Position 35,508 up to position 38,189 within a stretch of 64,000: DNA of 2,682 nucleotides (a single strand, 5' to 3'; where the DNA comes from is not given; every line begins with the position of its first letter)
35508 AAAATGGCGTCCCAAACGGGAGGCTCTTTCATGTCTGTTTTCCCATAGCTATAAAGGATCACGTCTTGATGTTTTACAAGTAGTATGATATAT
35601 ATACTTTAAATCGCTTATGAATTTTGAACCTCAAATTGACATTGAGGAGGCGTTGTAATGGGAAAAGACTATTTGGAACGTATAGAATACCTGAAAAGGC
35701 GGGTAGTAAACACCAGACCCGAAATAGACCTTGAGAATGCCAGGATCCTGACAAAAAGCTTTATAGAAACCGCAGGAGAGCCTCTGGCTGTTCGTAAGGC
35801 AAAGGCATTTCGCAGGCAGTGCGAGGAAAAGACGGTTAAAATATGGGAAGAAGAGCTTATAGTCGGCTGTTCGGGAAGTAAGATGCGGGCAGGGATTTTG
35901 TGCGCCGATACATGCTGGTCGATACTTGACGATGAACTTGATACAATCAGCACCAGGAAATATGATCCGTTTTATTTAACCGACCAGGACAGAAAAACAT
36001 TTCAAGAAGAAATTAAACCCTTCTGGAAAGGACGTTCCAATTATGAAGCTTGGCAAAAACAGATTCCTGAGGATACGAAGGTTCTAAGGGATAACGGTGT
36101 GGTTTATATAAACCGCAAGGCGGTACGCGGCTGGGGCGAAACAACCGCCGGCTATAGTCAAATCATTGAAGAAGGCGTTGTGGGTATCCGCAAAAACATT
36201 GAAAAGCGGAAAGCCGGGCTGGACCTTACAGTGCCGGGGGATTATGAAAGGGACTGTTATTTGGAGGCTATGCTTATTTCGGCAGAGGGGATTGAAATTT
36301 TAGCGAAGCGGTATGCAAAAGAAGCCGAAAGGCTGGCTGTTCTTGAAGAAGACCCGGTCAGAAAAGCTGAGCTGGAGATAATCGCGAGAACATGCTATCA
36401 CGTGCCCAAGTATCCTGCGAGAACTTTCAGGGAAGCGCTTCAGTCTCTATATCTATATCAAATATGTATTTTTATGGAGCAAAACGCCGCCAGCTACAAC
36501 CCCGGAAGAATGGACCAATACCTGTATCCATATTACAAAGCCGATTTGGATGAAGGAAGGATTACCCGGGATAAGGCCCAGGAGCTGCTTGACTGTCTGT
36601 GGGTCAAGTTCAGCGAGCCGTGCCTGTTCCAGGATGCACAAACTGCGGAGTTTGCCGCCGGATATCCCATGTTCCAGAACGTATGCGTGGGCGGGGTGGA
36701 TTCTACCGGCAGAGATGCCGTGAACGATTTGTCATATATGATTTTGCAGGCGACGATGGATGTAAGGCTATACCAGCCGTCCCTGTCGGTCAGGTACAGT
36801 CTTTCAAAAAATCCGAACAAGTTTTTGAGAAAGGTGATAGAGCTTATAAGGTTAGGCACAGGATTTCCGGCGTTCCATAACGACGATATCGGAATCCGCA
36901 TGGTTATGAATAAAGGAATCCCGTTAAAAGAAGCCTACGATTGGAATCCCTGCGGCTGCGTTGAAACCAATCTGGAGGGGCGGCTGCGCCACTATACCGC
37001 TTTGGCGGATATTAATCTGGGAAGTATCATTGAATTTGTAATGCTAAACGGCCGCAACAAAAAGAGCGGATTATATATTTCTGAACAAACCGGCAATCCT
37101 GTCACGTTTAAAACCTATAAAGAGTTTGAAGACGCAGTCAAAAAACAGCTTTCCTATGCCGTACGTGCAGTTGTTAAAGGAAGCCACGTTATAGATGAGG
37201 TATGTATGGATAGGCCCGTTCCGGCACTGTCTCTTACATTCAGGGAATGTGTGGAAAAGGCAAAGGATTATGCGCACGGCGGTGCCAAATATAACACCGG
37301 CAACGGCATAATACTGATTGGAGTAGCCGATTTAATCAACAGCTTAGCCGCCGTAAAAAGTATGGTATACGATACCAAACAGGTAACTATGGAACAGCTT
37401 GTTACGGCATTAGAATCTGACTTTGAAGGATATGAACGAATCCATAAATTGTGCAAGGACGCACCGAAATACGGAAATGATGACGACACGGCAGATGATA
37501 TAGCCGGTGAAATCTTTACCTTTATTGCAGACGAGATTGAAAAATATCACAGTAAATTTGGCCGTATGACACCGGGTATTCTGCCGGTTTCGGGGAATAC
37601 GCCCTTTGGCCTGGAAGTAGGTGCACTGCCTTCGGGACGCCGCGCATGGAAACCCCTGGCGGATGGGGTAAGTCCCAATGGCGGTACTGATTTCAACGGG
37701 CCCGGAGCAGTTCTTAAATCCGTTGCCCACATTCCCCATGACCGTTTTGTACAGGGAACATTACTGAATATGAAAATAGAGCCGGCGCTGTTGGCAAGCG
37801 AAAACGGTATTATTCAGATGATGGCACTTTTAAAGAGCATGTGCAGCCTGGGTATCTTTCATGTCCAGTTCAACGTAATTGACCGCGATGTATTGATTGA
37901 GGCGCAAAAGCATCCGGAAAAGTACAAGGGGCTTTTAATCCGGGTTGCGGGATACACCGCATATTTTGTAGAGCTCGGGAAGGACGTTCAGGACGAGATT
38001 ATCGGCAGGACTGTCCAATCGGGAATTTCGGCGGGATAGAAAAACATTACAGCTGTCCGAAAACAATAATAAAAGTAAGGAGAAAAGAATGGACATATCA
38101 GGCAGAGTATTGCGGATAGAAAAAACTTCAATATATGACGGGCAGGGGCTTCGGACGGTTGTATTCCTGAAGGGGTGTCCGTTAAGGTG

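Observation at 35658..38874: Eliminase-type glycyl radical enzyme of unassignable specificity paired with a minimal (PflA-like, 261-aa) activase, next to an MCP and with no BMC, dhaT or proC partners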

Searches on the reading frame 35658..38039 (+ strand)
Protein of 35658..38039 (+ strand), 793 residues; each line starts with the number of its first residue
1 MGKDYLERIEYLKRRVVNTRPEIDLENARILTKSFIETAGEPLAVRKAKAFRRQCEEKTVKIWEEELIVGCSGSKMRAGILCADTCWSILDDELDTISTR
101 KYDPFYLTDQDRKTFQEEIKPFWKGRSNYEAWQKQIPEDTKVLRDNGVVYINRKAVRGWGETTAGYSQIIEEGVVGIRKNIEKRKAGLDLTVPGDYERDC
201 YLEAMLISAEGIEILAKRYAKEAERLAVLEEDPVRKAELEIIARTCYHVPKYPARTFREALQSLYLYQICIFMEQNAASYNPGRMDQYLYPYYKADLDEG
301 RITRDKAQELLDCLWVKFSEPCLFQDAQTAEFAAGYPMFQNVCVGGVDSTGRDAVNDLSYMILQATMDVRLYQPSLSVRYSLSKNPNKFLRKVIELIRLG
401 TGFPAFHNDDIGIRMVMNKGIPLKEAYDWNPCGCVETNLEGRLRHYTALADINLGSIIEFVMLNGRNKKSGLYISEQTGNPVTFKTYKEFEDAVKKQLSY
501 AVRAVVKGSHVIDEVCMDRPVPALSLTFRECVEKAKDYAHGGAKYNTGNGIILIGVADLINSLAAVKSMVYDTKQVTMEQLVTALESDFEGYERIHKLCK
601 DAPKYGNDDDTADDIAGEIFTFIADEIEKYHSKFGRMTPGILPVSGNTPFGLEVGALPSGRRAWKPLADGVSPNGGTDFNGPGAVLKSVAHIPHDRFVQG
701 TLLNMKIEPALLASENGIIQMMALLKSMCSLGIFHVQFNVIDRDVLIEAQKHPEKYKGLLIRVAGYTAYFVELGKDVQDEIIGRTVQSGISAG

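Call 6: search_protein_families(library=ncbifam, proteins=[window:35658-38039:+], max_evalue=0.00001)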
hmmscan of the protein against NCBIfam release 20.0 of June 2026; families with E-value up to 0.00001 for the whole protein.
window:35658-38039:+ (793 aa): 12 families
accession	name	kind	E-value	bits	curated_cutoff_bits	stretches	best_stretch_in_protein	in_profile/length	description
TIGR04394.1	choline_CutC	equivalog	1.5e-215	718.3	1050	1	7-787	3-786/789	choline trimethylamine-lyase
TIGR01774.1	PFL2-3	subfamily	1.7e-211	704.5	678.2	1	7-786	4-783/786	formate C-acetyltransferase/glycerol dehydratase family glycyl radical enzyme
NF043068.1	glycl_HYPD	equivalog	5.3e-194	646.5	1100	1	7-788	2-783/784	trans-4-hydroxy-L-proline dehydratase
NF048011.1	SfplDhtHpsGDes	equivalog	1e-190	636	1000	1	7-786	24-818/821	(2S)-3-sulfopropanediol dehydratase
NF007437.0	PRK09983.1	equivalog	1.1e-162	543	1109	1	7-786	3-762/765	formate C-acetyltransferase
NF048009.1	SfplDhtHpfGKleb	equivalog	1.2e-147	493.3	1000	1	7-785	26-820/824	(2S)-3-sulfopropanediol dehydratase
NF033718.1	indole_decarb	equivalog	5.3e-122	408.7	1100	3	160-592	215-646/868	indoleacetate decarboxylase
NF033715.1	glycyl_HPDL_Lrg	equivalog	4.9e-112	375.4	1150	2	196-589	266-678/901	4-hydroxyphenylacetate decarboxylase large subunit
TIGR01255.1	pyr_form_ly_1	equivalog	8.8e-43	146.8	994.2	1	252-787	231-741/744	formate C-acetyltransferase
NF038360.1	rad_fix_GrcA3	exception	2.8e-18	65.7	158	1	715-788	3-76/78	autonomous glycyl radical cofactor GrcA3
NF008341.1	PRK11127.1-1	equivalog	1.9e-13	50.2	145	1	730-787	20-77/80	autonomous glycyl radical cofactor GrcA2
TIGR04365.1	spare_glycyl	equivalog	2.7e-09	37.3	170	1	732-787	68-123/126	autonomous glycyl radical cofactor GrcA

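Call 7: search_protein_families(library=pfam, proteins=[window:35658-38039:+], max_evalue=0.00001)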
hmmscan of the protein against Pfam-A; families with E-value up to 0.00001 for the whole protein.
window:35658-38039:+ (793 aa): 2 families
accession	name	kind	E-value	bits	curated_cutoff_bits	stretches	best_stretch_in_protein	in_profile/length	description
PF02901.20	PFL-like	-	2e-202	674.8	24.3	1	7-651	3-647/647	Pyruvate formate lyase-like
PF01228.26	Gly_radical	-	7e-31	107.3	22.2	1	668-771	2-106/106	Glycine radical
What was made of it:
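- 37941..37967 (+): Glycyl radical motif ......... (Gly765). Pfam Gly_radical covers residues 668-771 (call 7).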

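Call 8: search_solved_structures(query=window:35658-38039:+, max_evalue=0.00001)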
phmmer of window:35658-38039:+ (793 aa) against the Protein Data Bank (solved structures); distinct sequences matched with E-value up to 0.00001: 37.
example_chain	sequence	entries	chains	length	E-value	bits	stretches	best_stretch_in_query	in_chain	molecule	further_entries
8id1_A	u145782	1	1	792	0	1279.8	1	3-787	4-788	Formate C-acetyltransferase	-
8iof_A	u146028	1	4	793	2.1e-286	955.3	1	1-785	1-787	Benzylsuccinate synthase alpha subunit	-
9f3w_A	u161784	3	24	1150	1.2e-205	688.2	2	7-786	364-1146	Choline trimethylamine-lyase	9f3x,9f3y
9ht9_A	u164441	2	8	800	2.8e-186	624.2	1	12-789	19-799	Choline trimethylamine-lyase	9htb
9r0v_A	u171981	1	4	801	2.8e-186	624.2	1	12-789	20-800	Choline trimethylamine-lyase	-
6vue_A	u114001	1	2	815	3e-186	624.1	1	12-789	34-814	Choline trimethylamine-lyase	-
5fau_A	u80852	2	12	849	3.5e-186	623.8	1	12-789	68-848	Choline trimethylamine-lyase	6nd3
5fay_A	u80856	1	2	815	3.9e-186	623.7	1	12-789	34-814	Choline trimethylamine-lyase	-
5fav_A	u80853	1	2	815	7.7e-186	622.7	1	12-789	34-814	Choline trimethylamine-lyase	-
5faw_A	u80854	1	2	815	1.4e-185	621.8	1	12-789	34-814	Choline trimethylamine-lyase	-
5kdp_A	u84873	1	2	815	2e-185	621.3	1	12-789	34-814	Choline trimethylamine-lyase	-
5a0u_A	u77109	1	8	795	6.7e-175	586.5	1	7-786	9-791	CHOLINE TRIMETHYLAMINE LYASE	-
5a0z_A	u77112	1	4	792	6.9e-175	586.5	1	7-786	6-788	CHOLINE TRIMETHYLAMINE LYASE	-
5i2a_A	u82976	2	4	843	5.6e-164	550.4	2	8-589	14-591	Diol-dehydratase | Diol dehydratase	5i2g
1r8w_A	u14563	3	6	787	4.4e-159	534.2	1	6-785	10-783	glycerol dehydratase | B12-independent glycerol dehydratase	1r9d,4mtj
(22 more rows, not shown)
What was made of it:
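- CutC, GD and HypD score 690 bits or less (call 8).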

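Call 9: search_solved_structures(query=window:35658-38039:+, max_evalue=1e-200, show_alignments=2)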
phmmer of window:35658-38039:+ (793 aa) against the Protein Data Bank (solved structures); distinct sequences matched with E-value up to 1e-200: 3.
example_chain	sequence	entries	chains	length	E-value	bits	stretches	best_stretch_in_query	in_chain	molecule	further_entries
8id1_A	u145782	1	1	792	0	1279.8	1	3-787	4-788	Formate C-acetyltransferase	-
8iof_A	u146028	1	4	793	2.1e-286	955.3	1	1-785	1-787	Benzylsuccinate synthase alpha subunit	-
9f3w_A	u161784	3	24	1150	1.2e-205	688.2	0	7-786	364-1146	Choline trimethylamine-lyase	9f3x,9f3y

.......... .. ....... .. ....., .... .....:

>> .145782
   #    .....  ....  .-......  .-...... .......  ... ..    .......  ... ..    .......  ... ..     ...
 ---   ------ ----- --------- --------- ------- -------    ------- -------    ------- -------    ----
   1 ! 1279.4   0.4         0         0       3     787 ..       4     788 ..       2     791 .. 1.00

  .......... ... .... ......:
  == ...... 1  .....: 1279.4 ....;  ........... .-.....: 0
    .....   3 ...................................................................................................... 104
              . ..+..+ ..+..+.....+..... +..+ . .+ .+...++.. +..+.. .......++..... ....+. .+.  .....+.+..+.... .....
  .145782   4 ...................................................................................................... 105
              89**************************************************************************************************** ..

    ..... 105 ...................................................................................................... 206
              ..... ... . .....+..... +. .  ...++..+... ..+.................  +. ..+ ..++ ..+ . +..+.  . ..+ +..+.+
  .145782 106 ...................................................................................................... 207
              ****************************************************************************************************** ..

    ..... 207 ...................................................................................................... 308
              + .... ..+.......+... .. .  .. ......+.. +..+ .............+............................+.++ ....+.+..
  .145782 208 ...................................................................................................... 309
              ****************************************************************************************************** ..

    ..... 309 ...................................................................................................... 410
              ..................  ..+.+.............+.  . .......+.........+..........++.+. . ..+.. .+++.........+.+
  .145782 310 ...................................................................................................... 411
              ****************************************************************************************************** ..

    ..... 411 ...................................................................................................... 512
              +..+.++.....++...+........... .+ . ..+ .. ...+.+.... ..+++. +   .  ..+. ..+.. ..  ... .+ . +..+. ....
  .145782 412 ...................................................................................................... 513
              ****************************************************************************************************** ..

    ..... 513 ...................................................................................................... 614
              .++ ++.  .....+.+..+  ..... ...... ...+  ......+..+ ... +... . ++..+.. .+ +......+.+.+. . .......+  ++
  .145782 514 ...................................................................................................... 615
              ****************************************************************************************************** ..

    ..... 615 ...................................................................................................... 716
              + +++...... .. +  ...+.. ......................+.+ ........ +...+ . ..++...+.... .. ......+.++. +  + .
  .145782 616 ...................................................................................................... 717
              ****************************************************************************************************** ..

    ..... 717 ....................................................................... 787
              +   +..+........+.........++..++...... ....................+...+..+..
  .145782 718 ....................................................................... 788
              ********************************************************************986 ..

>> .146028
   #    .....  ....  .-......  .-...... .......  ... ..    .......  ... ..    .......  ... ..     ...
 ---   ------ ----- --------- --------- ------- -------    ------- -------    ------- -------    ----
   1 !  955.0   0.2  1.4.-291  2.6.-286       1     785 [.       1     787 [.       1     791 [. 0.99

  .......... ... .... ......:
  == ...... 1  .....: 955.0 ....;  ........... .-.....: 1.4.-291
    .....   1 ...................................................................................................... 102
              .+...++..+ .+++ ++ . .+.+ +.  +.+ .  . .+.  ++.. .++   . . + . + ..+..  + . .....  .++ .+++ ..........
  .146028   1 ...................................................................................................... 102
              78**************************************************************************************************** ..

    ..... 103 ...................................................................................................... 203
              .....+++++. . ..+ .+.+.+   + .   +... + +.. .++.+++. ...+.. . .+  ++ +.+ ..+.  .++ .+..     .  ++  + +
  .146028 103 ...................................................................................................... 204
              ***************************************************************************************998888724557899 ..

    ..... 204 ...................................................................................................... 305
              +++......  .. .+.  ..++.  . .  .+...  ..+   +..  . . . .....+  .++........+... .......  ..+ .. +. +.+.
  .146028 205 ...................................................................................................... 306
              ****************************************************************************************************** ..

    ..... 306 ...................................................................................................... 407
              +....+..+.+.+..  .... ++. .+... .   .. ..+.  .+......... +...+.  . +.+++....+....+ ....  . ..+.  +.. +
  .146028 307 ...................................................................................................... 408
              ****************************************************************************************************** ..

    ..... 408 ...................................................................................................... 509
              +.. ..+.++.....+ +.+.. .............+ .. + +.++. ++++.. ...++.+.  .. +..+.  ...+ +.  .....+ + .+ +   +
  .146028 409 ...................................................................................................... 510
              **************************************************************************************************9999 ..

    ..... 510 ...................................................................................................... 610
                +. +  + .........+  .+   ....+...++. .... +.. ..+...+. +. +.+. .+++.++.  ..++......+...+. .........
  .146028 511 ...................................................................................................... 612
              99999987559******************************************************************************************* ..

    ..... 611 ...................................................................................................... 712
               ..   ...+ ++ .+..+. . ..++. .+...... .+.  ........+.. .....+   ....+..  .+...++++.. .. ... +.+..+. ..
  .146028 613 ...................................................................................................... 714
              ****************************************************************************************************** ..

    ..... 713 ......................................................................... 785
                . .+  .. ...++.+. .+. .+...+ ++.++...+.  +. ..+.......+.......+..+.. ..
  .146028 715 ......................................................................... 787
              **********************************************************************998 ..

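Call 20: find_homologous_proteins(query=window:35658-38039:+, max_evalue=1e-100)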
Query window:35658-38039:+ (793 aa): 5251 proteins with E <= 1e-100 among 8000 candidates; the best 120 are listed.
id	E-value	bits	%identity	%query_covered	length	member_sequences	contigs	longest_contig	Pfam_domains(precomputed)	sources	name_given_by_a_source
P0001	0.0e+0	1831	100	100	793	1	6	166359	PF02901.21,PF01228.27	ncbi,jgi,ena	jgi:formate C-acetyltransferase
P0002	0.0e+0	1683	91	100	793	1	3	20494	PF02901.21,PF01228.27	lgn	-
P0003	0.0e+0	1680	90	100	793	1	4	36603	PF02901.21,PF01228.27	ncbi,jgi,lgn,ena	-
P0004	0.0e+0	1680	91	100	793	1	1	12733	PF02901.21,PF01228.27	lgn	-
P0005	0.0e+0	1678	91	100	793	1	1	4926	PF02901.21,PF01228.27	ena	-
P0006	0.0e+0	1678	91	100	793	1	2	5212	PF02901.21,PF01228.27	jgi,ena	-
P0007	0.0e+0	1676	90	100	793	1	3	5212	PF02901.21,PF01228.27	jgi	jgi:formate C-acetyltransferase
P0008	0.0e+0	1675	90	100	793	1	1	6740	PF02901.21,PF01228.27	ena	-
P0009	0.0e+0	1671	90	100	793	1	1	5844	PF02901.21,PF01228.27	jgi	-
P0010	0.0e+0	1652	88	100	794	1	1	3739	PF02901.21,PF01228.27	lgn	-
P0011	0.0e+0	1628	87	100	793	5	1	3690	PF02901.21,PF01228.27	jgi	-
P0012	0.0e+0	1573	85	99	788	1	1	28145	PF02901.21,PF01228.27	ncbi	-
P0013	0.0e+0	1565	83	100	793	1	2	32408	PF02901.21,PF01228.27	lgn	-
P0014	0.0e+0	1553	82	100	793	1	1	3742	PF02901.21,PF01228.27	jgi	jgi:formate C-acetyltransferase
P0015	0.0e+0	1507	81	100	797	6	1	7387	PF02901.21,PF01228.27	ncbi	-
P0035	0.0e+0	1464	78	100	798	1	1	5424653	PF02901.21,PF01228.27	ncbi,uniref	ncbi:glycyl radical protein [Desulfosporosinus sp. SB140]|uniref:glycyl radical protein n=1 Tax=Desu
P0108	0.0e+0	1446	78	99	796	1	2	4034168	PF02901.21,PF01228.27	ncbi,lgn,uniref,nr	ncbi:glycyl radical protein [Terrisporobacter mayombei]|uniref:Choline trimethylamine-lyase n=1 Tax=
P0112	0.0e+0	1445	77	99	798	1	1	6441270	PF02901.21,PF01228.27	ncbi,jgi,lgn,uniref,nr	ncbi:glycyl radical protein [Candidatus Formimonas warabiya]|uniref:Pyruvate formate-lyase n=1 Tax=F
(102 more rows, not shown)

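Call 21: find_encoding_contigs(protein=P0001, flank=10000, max_places=3)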
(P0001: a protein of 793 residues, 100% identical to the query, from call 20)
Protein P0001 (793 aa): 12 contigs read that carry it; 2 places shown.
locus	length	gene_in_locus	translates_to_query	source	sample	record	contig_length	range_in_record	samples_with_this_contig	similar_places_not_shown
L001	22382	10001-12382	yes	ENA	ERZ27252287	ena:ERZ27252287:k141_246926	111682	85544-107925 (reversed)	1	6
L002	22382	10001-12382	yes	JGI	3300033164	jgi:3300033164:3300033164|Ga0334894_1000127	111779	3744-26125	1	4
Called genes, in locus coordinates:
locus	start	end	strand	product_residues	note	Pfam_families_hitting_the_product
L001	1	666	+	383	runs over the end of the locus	PF00990:GGDEF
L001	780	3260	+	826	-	PF13401:AAA_22 (faint), PF25873:WHD_MalT, PF17874:TPR_MalT (weak), PF00196:GerE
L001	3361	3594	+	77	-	PF10387:DUF2442 (weak)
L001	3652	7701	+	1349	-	PF00139:Lectin_legB, PF18483:Lectin_L-type_dom, PF18998:Flg_new_2 (faint), PF02369:Big_1, PF09479:Flg_new, PF00395:SLH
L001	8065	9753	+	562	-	PF00672:HAMP, PF00015:MCPsignal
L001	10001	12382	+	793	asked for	PF02901:PFL-like, PF01228:Gly_radical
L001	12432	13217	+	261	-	PF13353:Fer4_12, PF04055:Radical_SAM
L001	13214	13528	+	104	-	-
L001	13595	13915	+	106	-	-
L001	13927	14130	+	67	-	PF12844:HTH_19, PF13560:HTH_31 (weak), PF01381:HTH_3, PF13443:HTH_26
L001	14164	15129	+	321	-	PF00753:Lactamase_B, PF23023:Anti-Pycsar_Apyc1 (weak), PF12706:Lactamase_B_2 (weak)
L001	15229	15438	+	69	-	PF12844:HTH_19, PF13560:HTH_31, PF01381:HTH_3, PF13413:HTH_25 (weak), PF13443:HTH_26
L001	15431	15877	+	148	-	-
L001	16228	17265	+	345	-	PF00155:Aminotran_1_2 (weak), PF01212:Beta_elim_lyase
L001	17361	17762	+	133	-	PF04205:FMN_bind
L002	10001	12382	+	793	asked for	PF02901:PFL-like, PF01228:Gly_radical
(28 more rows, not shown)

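Call 22: find_encoding_contigs(protein=P0108, flank=10000, max_places=2)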
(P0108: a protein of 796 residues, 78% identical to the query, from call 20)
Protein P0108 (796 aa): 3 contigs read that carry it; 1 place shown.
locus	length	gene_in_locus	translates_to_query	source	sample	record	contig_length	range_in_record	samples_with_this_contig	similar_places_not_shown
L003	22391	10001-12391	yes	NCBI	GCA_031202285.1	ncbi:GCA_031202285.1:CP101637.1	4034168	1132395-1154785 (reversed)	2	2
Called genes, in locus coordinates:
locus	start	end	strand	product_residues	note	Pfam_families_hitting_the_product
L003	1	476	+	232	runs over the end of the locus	PF00005:ABC_tran, PF13304:AAA_21 (weak)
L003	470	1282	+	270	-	-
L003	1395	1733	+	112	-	PF11193:DUF2812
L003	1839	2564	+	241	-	-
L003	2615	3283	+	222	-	PF00072:Response_reg, PF00486:Trans_reg_C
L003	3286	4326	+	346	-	PF02518:HATPase_c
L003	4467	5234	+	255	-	PF00005:ABC_tran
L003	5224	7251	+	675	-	PF02687:FtsX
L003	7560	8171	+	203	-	-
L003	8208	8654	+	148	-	PF13420:Acetyltransf_4 (faint), PF00583:Acetyltransf_1 (weak), PF13673:Acetyltransf_10, PF13508:Acetyltransf_7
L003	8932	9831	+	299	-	PF02311:AraC_binding (weak), PF07883:Cupin_2, PF12833:HTH_18, PF00165:HTH_AraC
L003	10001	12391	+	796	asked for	PF02901:PFL-like, PF01228:Gly_radical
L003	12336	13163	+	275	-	PF13353:Fer4_12, PF04055:Radical_SAM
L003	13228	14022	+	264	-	PF03807:F420_oxidored, PF14748:P5CR_dimer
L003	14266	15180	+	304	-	PF11155:DUF2935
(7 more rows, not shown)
